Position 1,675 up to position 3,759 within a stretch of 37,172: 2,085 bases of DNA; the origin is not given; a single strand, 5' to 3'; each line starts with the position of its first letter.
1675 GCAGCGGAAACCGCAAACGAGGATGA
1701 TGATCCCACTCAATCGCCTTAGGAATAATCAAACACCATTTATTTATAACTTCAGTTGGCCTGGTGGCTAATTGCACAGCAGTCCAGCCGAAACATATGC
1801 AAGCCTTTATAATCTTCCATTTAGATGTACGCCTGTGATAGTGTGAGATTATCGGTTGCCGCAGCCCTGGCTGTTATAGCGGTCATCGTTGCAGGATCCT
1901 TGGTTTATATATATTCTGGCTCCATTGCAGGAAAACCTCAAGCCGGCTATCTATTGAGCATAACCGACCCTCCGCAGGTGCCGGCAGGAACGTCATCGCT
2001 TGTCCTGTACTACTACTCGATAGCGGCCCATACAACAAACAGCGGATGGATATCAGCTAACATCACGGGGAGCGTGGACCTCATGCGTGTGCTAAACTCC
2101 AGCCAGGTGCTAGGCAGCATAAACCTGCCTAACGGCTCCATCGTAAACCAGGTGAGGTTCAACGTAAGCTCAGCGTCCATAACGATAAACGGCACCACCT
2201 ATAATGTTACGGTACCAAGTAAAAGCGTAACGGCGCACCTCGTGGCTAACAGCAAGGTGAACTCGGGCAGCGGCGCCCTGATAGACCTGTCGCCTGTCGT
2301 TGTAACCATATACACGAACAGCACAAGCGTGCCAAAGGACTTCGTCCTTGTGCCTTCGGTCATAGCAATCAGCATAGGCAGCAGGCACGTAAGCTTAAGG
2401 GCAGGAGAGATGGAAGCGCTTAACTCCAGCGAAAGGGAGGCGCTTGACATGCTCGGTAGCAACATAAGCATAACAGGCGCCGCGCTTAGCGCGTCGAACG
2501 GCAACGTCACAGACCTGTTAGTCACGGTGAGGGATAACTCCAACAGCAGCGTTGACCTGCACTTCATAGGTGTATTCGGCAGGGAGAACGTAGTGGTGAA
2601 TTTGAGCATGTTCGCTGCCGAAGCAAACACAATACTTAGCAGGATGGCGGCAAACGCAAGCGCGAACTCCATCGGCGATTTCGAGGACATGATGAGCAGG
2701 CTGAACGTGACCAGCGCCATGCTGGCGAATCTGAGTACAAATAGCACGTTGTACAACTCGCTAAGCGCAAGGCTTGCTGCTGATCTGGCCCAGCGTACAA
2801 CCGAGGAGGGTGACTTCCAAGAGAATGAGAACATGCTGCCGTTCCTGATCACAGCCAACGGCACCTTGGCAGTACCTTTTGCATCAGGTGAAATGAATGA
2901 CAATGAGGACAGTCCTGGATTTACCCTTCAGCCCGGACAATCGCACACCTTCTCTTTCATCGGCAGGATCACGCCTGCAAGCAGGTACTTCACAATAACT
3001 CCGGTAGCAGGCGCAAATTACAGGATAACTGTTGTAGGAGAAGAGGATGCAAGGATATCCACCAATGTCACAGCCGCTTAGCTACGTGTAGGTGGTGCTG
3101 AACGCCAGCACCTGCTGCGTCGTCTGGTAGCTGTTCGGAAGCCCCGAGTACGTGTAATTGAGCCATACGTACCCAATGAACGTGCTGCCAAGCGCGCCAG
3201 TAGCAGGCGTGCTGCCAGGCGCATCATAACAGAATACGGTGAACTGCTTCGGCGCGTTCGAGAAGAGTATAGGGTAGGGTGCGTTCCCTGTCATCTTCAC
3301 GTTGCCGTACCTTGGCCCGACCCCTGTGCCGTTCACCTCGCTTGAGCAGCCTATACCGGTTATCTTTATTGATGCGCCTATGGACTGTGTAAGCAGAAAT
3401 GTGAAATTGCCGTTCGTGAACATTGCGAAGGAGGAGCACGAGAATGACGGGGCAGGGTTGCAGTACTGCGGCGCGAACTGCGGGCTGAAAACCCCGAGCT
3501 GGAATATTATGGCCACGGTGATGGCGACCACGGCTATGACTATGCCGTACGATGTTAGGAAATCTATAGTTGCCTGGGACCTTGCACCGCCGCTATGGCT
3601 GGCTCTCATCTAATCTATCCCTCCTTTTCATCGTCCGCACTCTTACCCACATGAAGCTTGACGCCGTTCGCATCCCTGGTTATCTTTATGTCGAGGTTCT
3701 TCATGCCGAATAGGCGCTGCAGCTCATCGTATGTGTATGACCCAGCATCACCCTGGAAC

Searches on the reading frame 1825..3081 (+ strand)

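Call 14: search_protein_families(library=pfam, proteins=[window:1825-3081:+], max_evalue=0.001)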
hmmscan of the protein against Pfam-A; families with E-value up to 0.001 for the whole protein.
window:1825-3081:+ (418 aa): 0 families

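Call 43: search_protein_families(library=ncbifam, proteins=[window:1825-3081:+], max_evalue=1)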
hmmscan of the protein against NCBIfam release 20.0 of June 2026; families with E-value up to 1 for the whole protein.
window:1825-3081:+ (418 aa): 1 family
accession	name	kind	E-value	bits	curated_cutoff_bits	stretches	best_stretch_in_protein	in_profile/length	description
NF007609.0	PRK10257.1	equivalog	0.0081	15.8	226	1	51-116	38-102/158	kinase inhibitor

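Call 64: search_protein_families(library=padloc, proteins=[window:1825-3081:+], max_evalue=0.01)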
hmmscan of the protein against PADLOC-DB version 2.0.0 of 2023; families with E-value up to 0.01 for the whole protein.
window:1825-3081:+ (418 aa): 0 families

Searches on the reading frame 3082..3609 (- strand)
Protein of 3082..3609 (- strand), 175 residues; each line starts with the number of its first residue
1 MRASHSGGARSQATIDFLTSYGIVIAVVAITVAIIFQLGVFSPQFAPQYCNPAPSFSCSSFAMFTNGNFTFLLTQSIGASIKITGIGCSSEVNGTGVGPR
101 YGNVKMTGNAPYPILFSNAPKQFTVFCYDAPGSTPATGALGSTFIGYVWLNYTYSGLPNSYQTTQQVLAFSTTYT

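Call 14: search_protein_families(library=pfam, proteins=[window:3082-3609:-], max_evalue=0.001)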
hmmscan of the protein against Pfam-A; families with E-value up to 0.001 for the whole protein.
window:3082-3609:- (175 aa): 0 families

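Call 43: search_protein_families(library=ncbifam, proteins=[window:3082-3609:-], max_evalue=1)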
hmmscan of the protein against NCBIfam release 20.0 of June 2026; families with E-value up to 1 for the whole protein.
window:3082-3609:- (175 aa): 1 family
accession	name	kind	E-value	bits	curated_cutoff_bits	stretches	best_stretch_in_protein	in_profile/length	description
TIGR01117.1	mmdA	subfamily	0.19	10.5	998.8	1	5-42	125-162/512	methylmalonyl-CoA decarboxylase subunit alpha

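Call 64: search_protein_families(library=padloc, proteins=[window:3082-3609:-], max_evalue=0.01)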
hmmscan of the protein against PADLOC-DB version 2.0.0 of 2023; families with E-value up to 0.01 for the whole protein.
window:3082-3609:- (175 aa): 0 families

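Call 86: search_protein_families(library=pfam, alignment_id=A7, max_evalue=5)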
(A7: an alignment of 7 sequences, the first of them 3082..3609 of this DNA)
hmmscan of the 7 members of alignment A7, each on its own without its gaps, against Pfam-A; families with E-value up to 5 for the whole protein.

A. member 1, window:3082-3609:- (175 aa): 1 family
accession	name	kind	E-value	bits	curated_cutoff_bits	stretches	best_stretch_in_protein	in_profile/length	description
PF23958.1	DUF7287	-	0.12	13.3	27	1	9-43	2-34/157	Family of unknown function (DUF7287)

B. families by the number of members that match (of 7 scanned): 7 families
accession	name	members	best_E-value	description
PF23958.1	DUF7287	2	0.023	Family of unknown function (DUF7287)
PF07884.19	VKOR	1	0.0046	Vitamin K epoxide reductase family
PF04277.18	OAD_gamma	1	0.036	Oxaloacetate decarboxylase, gamma chain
PF06024.17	Orf78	1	0.045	Orf78 (ac78)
PF23465.1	DUF7131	1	0.063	Domain of unknown function (DUF7131)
PF11023.14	DUF2614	1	0.12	Zinc-ribbon containing domain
PF21632.3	MOV-10_N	1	0.19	Helicase MOV-10, N-terminal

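Call 87: search_solved_structures(query=A7, max_evalue=10, show_alignments=2)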
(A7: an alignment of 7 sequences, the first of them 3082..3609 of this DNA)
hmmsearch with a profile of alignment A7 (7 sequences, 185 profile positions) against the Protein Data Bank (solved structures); distinct sequences matched with E-value up to 10: 1.
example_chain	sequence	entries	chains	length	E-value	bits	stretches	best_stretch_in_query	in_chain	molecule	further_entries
6t99_A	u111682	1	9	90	0.38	13.6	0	124-152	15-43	Fucose-binding lectin protein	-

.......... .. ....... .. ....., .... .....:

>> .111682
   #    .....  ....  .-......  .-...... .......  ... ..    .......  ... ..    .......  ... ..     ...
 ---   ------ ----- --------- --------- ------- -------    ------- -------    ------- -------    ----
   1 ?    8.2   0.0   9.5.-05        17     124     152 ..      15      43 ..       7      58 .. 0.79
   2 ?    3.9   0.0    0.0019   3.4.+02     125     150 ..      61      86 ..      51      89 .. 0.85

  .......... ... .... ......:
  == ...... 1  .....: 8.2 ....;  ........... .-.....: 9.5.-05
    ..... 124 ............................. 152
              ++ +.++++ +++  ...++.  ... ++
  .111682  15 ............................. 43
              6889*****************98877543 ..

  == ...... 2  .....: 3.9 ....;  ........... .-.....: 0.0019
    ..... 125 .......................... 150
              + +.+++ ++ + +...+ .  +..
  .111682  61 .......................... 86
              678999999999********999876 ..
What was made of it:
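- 3082..3609 (-): Type IV pilin-like protein (175 aa) with a class III signal-peptide-like N-terminus. Apparently co-transcribed with the regulator. No Pfam or PDB match (calls 86, 87), so 'pilin-like' is an inference from the motif.
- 'Pilin-like' rests on an N-terminal motif only (calls 86, 87).
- Tried and rejected: The pilin-like neighbour has no Pfam, NCBIfam or PDB match (calls 14, 43, 86, 87).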
